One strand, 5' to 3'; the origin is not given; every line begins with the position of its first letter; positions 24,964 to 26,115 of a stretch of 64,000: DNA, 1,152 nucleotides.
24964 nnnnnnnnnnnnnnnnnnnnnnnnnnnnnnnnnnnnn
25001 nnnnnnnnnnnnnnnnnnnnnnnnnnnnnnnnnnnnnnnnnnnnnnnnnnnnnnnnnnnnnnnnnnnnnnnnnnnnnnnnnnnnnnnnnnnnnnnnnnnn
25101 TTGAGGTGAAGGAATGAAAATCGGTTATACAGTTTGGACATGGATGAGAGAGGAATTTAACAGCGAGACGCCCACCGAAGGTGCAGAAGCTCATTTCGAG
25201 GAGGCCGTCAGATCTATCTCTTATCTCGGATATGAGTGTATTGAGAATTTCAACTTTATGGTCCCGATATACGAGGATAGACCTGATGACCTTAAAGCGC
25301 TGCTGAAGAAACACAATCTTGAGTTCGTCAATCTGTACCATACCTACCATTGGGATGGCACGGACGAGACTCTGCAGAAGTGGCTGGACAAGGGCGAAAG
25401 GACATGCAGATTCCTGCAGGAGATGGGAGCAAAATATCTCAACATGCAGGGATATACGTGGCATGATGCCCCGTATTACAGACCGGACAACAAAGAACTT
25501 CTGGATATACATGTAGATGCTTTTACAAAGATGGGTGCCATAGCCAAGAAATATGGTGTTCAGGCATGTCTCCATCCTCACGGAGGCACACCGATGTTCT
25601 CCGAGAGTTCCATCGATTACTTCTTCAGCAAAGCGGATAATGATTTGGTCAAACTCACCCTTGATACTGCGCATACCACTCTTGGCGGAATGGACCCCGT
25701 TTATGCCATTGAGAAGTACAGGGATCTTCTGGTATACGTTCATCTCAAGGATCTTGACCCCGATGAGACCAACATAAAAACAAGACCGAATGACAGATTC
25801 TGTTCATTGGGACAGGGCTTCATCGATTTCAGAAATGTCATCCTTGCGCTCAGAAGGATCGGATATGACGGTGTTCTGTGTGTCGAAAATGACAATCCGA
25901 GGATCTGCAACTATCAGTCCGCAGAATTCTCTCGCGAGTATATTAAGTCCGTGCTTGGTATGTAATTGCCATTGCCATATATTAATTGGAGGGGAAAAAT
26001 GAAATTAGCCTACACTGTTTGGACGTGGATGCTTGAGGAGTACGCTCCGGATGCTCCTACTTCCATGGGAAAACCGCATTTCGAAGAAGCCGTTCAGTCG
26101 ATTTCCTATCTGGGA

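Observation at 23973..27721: Gfo/Idh/MocA oxidoreductase followed by three tandem diverged TIM-barrel paralogues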

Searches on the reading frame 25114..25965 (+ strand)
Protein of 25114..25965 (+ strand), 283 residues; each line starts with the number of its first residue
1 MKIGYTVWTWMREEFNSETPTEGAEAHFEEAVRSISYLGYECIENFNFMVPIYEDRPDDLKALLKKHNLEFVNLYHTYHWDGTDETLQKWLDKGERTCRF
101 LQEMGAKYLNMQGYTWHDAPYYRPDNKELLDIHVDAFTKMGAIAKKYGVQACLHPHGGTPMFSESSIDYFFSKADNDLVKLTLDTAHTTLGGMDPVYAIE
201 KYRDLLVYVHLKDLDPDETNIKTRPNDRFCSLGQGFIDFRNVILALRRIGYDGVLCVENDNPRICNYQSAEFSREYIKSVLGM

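Call 5: search_protein_families(library=pfam, proteins=[window:25114-25965:+])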
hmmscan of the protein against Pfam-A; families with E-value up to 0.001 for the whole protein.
window:25114-25965:+ (283 aa): 1 family
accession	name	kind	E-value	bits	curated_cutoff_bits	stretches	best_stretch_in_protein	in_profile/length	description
PF01261.30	AP_endonuc_2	-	4.7e-37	128.5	31.1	1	36-262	5-232/249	Xylose isomerase-like TIM barrel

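Call 6: search_protein_families(library=ncbifam, proteins=[window:25114-25965:+])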
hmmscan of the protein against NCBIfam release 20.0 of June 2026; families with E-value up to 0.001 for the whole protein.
window:25114-25965:+ (283 aa): 6 families
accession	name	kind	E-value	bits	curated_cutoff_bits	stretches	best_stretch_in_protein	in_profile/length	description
TIGR04379.1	myo_inos_iolE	equivalog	2.6e-31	109.3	290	1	15-279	12-288/290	myo-inosose-2 dehydratase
NF009688.0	PRK13209.1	subfamily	7.1e-07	28.5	317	1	95-259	102-254/286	L-ribulose-5-phosphate 3-epimerase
NF051856.1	PsicseEpim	equivalog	6.1e-06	26.3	300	1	26-258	16-244/287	D-psicose 3-epimerase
NF041099.2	keto_glucon_epim_IolO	equivalog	5.6e-05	22.6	300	1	134-280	131-267/269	5-keto-L-gluconate epimerase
NF042435.1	DhshikDhtase_QuiC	equivalog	0.00014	20.5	1200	1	29-263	15-246/635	3-dehydroshikimate dehydratase QuiC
TIGR00542.1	hxl6Piso_put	equivalog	0.00082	18.8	272.15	0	86-258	88-248/279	L-ribulose-5-phosphate 3-epimerase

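Call 8: search_solved_structures(query=window:25114-25965:+, max_evalue=0.01)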
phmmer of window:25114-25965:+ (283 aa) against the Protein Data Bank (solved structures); distinct sequences matched with E-value up to 0.01: 9.
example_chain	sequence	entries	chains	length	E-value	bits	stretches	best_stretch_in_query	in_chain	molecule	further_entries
3cny_A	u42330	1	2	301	2.4e-12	50.1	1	16-279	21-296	Inositol catabolism protein IolE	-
3wqo_A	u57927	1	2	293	1.2e-08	38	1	127-279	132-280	Uncharacterized protein MJ1311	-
3lmz_A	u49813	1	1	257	1.7e-06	30.9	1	144-261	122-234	Putative sugar isomerase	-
8z1i_A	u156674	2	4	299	9.7e-06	28.4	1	25-260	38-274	Art22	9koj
1i60_A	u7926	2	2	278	5.1e-05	26.1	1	103-266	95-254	IOLI PROTEIN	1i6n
4kw2_A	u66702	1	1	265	0.00015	24.5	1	140-263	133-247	Uncharacterized protein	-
5tnv_A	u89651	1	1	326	0.00022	24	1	120-281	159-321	AP endonuclease, family protein 2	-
9zmu_A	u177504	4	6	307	0.00094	21.9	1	28-260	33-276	Iole protein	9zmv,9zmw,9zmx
5hmq_A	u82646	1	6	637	0.0073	19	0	29-261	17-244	4-hydroxyphenylpyruvate dioxygenase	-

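Call 13: find_homologous_proteins(query=window:25114-25965:+)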
Query window:25114-25965:+ (283 aa): 93 proteins with E <= 0.001 among 356 candidates.
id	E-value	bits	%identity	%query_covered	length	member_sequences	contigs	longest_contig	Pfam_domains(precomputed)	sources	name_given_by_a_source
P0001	2.9e-189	646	100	96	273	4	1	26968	PF01261.31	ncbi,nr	ncbi:MAG: sugar phosphate isomerase/epimerase [Oscillospiraceae bacterium]|nr:sugar phosphate isomer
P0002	1.2e-139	483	70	100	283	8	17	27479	PF01261.31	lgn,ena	-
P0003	2.5e-134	465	68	100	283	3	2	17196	PF01261.31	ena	-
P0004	1.5e-129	450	66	100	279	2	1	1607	PF01261.31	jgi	jgi:inosose dehydratase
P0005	5.0e-128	445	67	100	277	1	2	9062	PF01261.31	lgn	-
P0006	3.5e-127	442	65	100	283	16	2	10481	PF01261.31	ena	-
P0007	1.4e-124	433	64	100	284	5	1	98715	PF01261.31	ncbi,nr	ncbi:MAG: TIM barrel protein [Oscillospiraceae bacterium]|nr:TIM barrel protein [Oscillospiraceae ba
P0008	5.8e-117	408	61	100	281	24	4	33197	PF01261.31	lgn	-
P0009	8.1e-106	372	57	100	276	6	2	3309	PF01261.31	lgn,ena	-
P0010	9.2e-106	372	57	100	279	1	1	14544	PF01261.31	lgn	-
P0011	2.7e-102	360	55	100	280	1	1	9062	PF01261.31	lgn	-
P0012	1.2e-101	358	55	100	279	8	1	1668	PF01261.31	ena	-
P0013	1.4e-101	358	56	100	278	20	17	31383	PF01261.31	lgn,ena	-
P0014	2.5e-100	354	64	81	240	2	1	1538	PF01261.31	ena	-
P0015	1.2e-99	351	53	100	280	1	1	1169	PF01261.31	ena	-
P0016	6.8e-99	349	54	100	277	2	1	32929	PF01261.31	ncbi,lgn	-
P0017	6.0e-98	346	55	100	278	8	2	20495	PF01261.31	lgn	-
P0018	3.6e-97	343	55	99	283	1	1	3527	PF01261.31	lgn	-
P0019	6.2e-97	343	55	100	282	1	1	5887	PF01261.31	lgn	-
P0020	2.9e-96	340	52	100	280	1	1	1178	PF01261.31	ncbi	-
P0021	6.3e-96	339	52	100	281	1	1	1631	PF01261.31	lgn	-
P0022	9.7e-95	335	55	100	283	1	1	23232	PF01261.31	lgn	-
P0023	1.4e-94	335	53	100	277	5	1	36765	PF01261.31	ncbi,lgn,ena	-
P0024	1.4e-93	332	55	100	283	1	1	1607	PF01261.31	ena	-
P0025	2.8e-92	327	53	99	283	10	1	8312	PF01261.31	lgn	-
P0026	2.4e-91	324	53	100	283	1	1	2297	PF01261.31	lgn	-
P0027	2.2e-90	321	52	99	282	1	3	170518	PF01261.31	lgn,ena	-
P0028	5.4e-90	320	52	100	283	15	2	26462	PF01261.31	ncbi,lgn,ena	-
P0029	2.2e-83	298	49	100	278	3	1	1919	PF01261.31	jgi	-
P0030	6.4e-78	280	46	100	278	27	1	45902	PF01261.31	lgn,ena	-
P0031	9.2e-77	276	45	100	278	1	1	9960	PF01261.31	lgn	-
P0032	7.6e-74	267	46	100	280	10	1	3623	PF01261.31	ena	-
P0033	1.0e-72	263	46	100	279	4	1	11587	PF01261.31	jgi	-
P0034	4.2e-72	261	45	100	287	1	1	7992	PF01261.31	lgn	-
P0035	7.2e-72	260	43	100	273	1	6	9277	PF01261.31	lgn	-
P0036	1.0e-71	260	44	100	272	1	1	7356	PF01261.31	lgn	-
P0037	1.9e-71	259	44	100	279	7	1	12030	PF01261.31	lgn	-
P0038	1.6e-70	256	44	100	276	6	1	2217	PF01261.31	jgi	jgi:inosose dehydratase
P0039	1.0e-69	253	51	86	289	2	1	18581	PF01261.31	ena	-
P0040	2.3e-69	252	43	100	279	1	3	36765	PF01261.31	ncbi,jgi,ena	-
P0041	3.6e-69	251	45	100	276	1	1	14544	PF01261.31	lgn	-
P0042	1.6e-68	249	45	100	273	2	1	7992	PF01261.31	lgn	-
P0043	4.1e-68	248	43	100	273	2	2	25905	PF01261.31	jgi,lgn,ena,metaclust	metaclust:\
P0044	5.9e-68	248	44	100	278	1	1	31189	PF01261.31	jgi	-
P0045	1.6e-67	246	44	100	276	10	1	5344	PF01261.31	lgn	-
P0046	3.1e-67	245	42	100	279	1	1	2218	PF01261.31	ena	-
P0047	4.1e-67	245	43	100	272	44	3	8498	PF01261.31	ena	-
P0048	1.2e-66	243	43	100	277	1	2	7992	PF01261.31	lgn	-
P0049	2.2e-66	242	45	100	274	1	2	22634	PF01261.31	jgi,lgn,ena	-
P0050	3.2e-66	242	43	100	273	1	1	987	PF01261.31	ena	-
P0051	4.8e-66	241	42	100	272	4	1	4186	PF01261.31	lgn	-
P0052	1.3e-65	240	44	100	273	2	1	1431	PF01261.31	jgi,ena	-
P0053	2.4e-65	239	43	100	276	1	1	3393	PF01261.31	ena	-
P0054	2.8e-65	239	41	100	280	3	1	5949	PF01261.31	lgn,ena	-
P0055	4.0e-65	238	42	100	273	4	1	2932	PF01261.31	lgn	-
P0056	4.4e-65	238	41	100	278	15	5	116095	PF01261.31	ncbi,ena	-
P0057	8.1e-65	237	44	100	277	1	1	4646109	PF01261.31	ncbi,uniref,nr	ncbi:sugar phosphate isomerase/epimerase family protein [Breznakiella homolactica]|uniref:TIM barrel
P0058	1.3e-64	237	47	100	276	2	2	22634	PF01261.31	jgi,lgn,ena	-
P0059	2.2e-64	236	43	100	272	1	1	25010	PF01261.31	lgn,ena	-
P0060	2.8e-64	235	43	100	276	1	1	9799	PF01261.31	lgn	-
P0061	3.0e-64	235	44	100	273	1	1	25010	PF01261.31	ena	-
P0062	2.1e-63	233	41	100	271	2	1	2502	PF01261.31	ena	-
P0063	2.5e-63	232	42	100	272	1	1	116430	PF01261.31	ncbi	-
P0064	2.7e-63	232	42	100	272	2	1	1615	PF01261.31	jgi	jgi:inosose dehydratase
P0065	1.5e-62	230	44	100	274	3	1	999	PF01261.31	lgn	-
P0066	6.5e-62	228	44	100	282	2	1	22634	PF01261.31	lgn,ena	-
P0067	1.3e-61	227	43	100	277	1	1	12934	PF01261.31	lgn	-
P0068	1.1e-60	224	44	100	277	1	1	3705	PF01261.31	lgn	-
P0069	1.1e-60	224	42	100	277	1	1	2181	PF01261.31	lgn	-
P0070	2.1e-60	223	41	100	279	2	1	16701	PF01261.31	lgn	-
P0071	4.5e-60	222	43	100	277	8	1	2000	PF01261.31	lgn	-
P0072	7.4e-60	221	43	100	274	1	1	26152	PF01261.31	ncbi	-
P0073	5.0e-59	218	43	100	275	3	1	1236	PF01261.31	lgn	-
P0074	9.4e-59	217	40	100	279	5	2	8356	PF01261.31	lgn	-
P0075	6.5e-58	215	42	100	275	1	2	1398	PF01261.31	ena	-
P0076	1.9e-57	213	43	98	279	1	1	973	PF01261.31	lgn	-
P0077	2.6e-57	213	41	100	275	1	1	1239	PF01261.31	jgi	-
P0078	4.4e-57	212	39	99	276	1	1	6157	PF01261.31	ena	-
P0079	5.1e-57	212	39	99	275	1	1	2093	PF01261.31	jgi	-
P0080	6.0e-57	211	40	100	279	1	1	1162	PF01261.31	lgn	-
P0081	6.9e-56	208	42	100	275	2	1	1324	PF01261.31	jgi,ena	-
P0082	1.2e-55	207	41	100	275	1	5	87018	PF01261.31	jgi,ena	-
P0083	1.8e-54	203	39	100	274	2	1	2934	PF01261.31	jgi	-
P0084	8.7e-54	201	39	100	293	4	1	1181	PF01261.31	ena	-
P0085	1.0e-50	191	38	100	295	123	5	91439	PF01261.31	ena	-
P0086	4.0e-50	189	37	100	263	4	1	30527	PF01261.31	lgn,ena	-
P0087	6.1e-50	188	37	100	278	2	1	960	PF01261.31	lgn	-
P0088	6.5e-50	188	39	100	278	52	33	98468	PF01261.31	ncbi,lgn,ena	-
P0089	1.2e-49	187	38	100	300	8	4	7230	PF01261.31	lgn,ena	-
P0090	7.8e-49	185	38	100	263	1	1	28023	PF01261.31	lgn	-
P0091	4.1e-40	156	36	99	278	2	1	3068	PF01261.31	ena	-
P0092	3.2e-35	140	49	50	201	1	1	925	PF01261.31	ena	-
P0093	2.4e-21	95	29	98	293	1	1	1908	PF01261.31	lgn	-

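Call 15: search_solved_structures(query=A2, max_evalue=1)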
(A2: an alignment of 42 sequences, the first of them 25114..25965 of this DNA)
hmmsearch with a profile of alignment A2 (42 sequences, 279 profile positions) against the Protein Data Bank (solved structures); distinct sequences matched with E-value up to 1: 62 (the best 60 are shown).
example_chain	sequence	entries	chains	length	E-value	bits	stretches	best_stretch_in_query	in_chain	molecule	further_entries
3cny_A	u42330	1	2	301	2.7e-30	108.9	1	78-277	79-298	Inositol catabolism protein IolE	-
9zmu_A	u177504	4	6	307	3.9e-20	75.6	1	25-257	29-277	Iole protein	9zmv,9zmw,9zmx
8tct_A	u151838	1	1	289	9.1e-16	61.3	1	16-211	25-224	Sugar phosphate isomerase/epimerase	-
8tcs_D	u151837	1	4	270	3e-15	59.6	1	24-211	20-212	Xylose isomerase-like TIM barrel domain-containing protein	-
8tcd_B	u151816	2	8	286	3.7e-15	59.3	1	24-211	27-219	Sugar phosphate isomerase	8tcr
8z1i_A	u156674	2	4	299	1.8e-14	57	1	44-256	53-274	Art22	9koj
4kw2_A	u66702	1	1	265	1.4e-11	47.5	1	130-257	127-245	Uncharacterized protein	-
3p6l_A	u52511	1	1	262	1.6e-11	47.4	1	133-263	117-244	Sugar phosphate isomerase/epimerase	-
3lmz_A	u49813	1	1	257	4e-11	46.1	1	138-259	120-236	Putative sugar isomerase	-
3wqo_A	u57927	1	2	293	9.2e-11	44.9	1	57-258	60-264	Uncharacterized protein MJ1311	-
3dx5_A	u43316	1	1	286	5.2e-10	42.4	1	48-239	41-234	uncharacterized protein AsbF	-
5tnv_A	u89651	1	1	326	1.6e-09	40.8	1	28-255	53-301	AP endonuclease, family protein 2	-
1i60_A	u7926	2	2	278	1.8e-09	40.6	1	37-258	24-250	IOLI PROTEIN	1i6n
8ro4_A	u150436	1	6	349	3.3e-09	39.8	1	138-256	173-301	2-hydroxy-3-keto-glucal hydratase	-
8xix_A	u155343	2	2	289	1e-07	34.9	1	25-254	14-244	D-tagatose 3-epimerase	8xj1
6wn6_A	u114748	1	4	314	0.004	19.8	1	33-254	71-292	3-keto-D-glucoside 4-epimerase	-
7xrf_A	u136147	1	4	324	0.0079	18.8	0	184-256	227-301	AP_endonuc_2 domain-containing protein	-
7bvs_A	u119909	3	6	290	0.14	14.8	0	30-121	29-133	Sugar phosphate isomerase/epimerase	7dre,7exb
9m3b_A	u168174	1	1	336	0.19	14.3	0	209-256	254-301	P581a DgpC1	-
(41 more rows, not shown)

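Call 16: find_related_loci(query=A2, collection=genome_contigs, flank=10000)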
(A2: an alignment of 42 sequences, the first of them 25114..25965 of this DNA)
Query A2 (283 aa) in genome_contigs; peptide patterns used: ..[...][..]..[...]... (x = any residue, [..] = any of these).
145 stretches matched a pattern; 142 encode a relative of the query (tblastn E <= 1e-3); the best 80 are kept; 80 distinct loci.
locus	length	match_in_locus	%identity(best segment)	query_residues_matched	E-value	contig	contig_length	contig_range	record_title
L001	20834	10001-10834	56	1-283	8e-106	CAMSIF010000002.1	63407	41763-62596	MAG TPA_asm: uncultured Clostridia bacterium isolate ERR9465707_bin.49_metawrap_v1.3_MAG genome assembly, contig: NODE.3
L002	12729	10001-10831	54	1-283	1e-102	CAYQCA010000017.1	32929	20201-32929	MAG TPA_asm: uncultured Clostridium sp. isolate binchicken_co158_149 genome assembly, contig: NODE_1158_length_32929_cov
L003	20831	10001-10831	53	1-283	4e-98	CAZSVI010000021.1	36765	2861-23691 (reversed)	MAG TPA_asm: uncultured Oscillospiraceae bacterium isolate SRP241326_co3_320 genome assembly, contig: NODE_1692_length_3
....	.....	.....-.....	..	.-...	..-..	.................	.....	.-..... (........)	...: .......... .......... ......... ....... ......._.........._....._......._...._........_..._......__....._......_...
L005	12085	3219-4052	46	1-283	2e-84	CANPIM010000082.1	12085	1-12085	MAG TPA_asm: uncultured Lachnospiraceae bacterium isolate SRR15730553_bin.63_metawrap_v1.3_MAG genome assembly, contig:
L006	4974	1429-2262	47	1-283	2e-83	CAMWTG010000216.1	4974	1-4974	MAG TPA_asm: uncultured Clostridia bacterium isolate SRR14411321_bin.1_metawrap_v1.3_MAG genome assembly, contig: NODE.2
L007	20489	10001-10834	46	1-283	4e-83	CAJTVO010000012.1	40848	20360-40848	MAG TPA_asm: uncultured Oscillospiraceae bacterium isolate MGBC109106 genome assembly, contig: MGBC109106.12, whole geno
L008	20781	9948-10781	44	1-283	4e-81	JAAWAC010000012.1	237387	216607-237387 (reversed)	MAG: Lachnospiraceae bacterium isolate ABMPRH_277_0 k141_291686, whole genome shotgun sequence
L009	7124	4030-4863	45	1-283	6e-80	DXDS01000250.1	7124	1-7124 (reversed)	MAG TPA_asm: Candidatus Blautia avistercoris isolate 5548 CHK77__C444790_L7124_SAMEA104467286, whole genome shotgun sequ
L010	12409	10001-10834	43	1-283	5e-77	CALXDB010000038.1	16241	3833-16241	MAG: uncultured Oscillospiraceae bacterium isolate BRZ_AB__bin67 genome assembly, contig: BRZ_AB__NODE_3419_length_16241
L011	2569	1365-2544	43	1-283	1e-78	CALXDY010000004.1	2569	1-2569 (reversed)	MAG: uncultured Oscillospiraceae bacterium isolate E06__bin200 genome assembly, contig: E06__k127_1923535, whole genome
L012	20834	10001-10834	42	1-283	4e-74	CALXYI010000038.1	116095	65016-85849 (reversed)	MAG: uncultured Spirochaetaceae bacterium isolate E05__bin350 genome assembly, contig: E05__k127_4735351, whole genome s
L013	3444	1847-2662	44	1-283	5e-74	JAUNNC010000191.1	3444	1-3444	MAG: Eubacteriales bacterium isolate S32M_St_metabat_38_sub NODE_17896_length_3444_cov_3.788433, whole genome shotgun se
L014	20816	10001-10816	45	1-283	4e-73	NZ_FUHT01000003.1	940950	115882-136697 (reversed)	Massiliimalia massiliensis strain Marseille-P2963T, whole genome shotgun sequence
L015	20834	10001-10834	41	1-283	4e-73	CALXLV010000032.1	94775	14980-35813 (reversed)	MAG: uncultured Spirochaetaceae bacterium isolate E30__bin267 genome assembly, contig: E30__k127_4955292, whole genome s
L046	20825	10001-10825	44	1-281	1e-69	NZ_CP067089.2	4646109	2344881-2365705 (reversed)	Breznakiella homolactica strain RmG30 chromosome, complete genome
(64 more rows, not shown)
